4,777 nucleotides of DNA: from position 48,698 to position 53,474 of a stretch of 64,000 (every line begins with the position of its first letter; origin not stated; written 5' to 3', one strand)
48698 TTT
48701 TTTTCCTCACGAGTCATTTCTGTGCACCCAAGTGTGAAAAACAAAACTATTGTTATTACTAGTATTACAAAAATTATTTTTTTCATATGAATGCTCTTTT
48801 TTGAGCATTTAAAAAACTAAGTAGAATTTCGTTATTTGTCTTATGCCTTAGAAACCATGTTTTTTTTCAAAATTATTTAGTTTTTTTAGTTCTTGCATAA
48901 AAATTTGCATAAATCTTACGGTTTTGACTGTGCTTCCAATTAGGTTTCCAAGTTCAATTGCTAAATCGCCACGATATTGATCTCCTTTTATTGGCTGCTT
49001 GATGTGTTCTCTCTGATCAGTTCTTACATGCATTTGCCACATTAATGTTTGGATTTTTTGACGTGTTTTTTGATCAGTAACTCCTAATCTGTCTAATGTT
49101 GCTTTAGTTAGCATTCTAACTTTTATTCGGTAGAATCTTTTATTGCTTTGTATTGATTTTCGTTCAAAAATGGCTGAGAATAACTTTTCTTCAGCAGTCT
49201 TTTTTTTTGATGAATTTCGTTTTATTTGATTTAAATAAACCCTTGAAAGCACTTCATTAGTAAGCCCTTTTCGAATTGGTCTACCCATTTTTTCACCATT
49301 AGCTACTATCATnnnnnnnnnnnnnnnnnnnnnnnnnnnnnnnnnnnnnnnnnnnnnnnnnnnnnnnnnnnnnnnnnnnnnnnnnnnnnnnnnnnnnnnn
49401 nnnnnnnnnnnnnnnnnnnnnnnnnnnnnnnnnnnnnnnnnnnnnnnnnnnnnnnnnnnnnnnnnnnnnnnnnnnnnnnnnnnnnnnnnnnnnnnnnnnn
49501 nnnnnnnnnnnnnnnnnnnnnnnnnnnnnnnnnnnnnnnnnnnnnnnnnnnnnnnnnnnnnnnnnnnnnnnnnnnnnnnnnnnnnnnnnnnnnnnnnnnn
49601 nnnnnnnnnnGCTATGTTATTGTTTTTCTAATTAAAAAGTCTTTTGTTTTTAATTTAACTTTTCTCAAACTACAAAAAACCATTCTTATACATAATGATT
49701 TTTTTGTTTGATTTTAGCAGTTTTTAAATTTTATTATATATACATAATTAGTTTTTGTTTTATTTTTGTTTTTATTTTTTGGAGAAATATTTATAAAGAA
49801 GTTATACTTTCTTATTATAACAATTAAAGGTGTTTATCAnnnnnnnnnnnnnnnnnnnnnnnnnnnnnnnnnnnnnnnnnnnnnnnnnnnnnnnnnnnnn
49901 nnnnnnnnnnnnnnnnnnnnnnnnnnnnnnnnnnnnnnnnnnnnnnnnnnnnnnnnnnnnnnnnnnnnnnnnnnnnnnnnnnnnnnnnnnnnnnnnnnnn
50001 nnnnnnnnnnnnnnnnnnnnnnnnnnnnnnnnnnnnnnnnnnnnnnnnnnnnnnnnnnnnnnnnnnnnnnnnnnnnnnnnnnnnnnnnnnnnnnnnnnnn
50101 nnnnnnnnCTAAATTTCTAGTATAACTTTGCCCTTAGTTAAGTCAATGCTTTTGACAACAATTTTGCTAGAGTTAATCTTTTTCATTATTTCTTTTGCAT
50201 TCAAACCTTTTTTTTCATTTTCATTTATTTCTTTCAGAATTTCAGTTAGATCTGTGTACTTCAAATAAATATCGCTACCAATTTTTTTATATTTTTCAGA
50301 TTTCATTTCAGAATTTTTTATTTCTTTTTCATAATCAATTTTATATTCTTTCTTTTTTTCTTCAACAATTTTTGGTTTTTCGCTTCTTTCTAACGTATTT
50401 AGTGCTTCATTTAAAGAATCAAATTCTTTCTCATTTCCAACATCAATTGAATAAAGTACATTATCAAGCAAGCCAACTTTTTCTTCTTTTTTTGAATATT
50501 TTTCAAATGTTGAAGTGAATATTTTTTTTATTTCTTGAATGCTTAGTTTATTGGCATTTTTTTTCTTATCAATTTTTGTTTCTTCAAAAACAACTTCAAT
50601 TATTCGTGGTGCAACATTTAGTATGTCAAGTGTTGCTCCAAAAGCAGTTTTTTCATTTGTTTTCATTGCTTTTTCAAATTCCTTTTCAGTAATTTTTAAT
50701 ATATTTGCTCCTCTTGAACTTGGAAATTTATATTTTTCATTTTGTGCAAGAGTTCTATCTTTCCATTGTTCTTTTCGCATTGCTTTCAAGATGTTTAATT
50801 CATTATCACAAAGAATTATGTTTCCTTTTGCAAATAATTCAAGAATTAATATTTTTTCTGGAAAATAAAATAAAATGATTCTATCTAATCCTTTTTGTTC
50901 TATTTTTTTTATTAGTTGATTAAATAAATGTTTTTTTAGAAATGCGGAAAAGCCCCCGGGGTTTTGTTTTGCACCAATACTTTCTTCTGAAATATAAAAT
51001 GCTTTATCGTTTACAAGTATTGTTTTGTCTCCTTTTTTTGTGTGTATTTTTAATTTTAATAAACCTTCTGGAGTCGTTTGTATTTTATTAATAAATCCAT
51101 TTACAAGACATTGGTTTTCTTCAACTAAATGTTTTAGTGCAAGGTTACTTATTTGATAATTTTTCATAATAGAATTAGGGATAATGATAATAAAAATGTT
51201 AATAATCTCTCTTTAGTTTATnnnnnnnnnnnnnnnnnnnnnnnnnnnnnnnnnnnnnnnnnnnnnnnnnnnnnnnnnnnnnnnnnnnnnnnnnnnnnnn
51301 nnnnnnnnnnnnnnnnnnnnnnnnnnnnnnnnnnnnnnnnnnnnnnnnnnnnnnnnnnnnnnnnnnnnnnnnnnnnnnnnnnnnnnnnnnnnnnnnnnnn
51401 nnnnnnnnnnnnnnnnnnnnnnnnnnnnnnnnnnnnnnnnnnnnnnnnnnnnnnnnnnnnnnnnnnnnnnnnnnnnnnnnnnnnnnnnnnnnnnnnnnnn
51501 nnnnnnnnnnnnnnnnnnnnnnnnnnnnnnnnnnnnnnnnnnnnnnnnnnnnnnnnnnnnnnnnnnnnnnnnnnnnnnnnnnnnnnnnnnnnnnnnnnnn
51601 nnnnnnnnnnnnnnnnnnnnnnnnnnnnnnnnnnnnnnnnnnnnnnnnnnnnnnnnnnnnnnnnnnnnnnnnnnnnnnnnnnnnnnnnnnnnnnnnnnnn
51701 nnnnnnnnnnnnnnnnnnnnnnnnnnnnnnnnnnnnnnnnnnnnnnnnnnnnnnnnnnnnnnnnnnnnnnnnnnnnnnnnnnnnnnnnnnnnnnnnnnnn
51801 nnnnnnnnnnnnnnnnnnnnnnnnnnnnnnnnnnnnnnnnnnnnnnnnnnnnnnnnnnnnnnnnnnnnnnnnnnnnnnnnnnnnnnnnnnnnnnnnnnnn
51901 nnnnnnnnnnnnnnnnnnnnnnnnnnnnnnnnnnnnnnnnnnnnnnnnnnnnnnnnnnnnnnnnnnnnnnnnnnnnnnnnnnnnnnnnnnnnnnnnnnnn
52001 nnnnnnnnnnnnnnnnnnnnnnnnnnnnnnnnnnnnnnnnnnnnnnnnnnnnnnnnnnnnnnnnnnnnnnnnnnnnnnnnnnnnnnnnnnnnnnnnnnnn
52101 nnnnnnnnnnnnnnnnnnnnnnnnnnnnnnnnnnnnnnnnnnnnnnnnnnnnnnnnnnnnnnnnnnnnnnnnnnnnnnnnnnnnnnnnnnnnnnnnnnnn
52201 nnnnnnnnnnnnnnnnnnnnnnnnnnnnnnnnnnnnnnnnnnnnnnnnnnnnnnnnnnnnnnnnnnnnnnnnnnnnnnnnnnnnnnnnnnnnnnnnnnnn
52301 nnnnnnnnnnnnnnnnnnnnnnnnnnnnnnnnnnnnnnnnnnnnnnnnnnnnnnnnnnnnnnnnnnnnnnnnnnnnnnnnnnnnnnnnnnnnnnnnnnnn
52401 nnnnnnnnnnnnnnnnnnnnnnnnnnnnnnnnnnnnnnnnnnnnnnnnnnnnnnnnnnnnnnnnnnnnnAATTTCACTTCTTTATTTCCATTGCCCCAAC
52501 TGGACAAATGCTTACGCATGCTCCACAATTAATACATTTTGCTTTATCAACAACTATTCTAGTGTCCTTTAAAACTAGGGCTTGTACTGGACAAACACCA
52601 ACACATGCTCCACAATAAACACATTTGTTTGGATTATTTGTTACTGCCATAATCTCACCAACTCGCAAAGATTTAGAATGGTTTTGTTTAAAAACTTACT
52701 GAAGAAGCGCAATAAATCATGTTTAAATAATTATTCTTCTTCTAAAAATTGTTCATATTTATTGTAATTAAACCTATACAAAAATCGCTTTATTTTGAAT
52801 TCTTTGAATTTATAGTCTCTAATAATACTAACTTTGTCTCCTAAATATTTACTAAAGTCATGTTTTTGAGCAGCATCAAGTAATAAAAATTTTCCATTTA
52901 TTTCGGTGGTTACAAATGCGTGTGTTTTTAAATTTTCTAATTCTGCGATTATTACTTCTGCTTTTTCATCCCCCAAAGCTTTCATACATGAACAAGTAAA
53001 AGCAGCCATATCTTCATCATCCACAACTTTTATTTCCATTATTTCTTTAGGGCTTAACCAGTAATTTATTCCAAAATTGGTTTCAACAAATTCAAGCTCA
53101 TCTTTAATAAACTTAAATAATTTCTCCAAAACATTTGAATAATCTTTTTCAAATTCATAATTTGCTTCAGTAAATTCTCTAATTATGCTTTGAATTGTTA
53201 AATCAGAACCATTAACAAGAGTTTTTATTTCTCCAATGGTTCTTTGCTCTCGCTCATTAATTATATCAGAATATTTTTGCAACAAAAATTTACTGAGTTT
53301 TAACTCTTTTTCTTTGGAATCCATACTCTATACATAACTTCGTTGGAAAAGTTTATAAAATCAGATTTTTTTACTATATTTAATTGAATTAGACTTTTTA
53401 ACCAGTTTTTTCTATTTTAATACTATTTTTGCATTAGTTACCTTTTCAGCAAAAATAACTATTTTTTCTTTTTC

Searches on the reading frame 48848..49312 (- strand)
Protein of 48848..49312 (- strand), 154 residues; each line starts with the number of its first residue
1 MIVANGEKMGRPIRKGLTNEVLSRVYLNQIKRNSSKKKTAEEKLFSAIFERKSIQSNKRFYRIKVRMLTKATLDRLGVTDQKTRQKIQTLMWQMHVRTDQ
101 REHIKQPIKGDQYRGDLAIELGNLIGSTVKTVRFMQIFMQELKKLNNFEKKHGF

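Call 8: search_protein_families(library=pfam, proteins=[window:48848-49312:-], max_evalue=0.01)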
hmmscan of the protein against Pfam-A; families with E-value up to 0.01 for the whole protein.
window:48848-49312:- (154 aa): 1 family
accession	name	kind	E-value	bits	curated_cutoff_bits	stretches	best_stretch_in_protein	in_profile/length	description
PF19168.5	DUF5850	-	0.0082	17.1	25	0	70-120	91-138/171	Family of unknown function (DUF5850)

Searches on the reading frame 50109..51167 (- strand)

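Call 13: search_protein_families(library=pfam, proteins=[window:50109-51167:-], max_evalue=0.0001)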
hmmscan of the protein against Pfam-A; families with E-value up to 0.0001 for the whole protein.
window:50109-51167:- (352 aa): 1 family
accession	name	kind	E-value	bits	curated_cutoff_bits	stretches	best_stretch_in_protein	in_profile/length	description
PF05833.16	NFACT_N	-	3e-27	96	31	1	9-336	3-369/456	NFACT N-terminal and middle domains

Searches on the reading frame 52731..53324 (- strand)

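Call 18: search_protein_families(library=pfam, proteins=[window:52731-53324:-], max_evalue=0.001)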
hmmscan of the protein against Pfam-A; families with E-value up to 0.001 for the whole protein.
window:52731-53324:- (197 aa): 1 family
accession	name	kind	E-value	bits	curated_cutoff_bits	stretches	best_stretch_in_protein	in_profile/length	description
PF04473.18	DUF553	-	3e-07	30.4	20.5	1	47-162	21-125/140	Transglutaminase-like domain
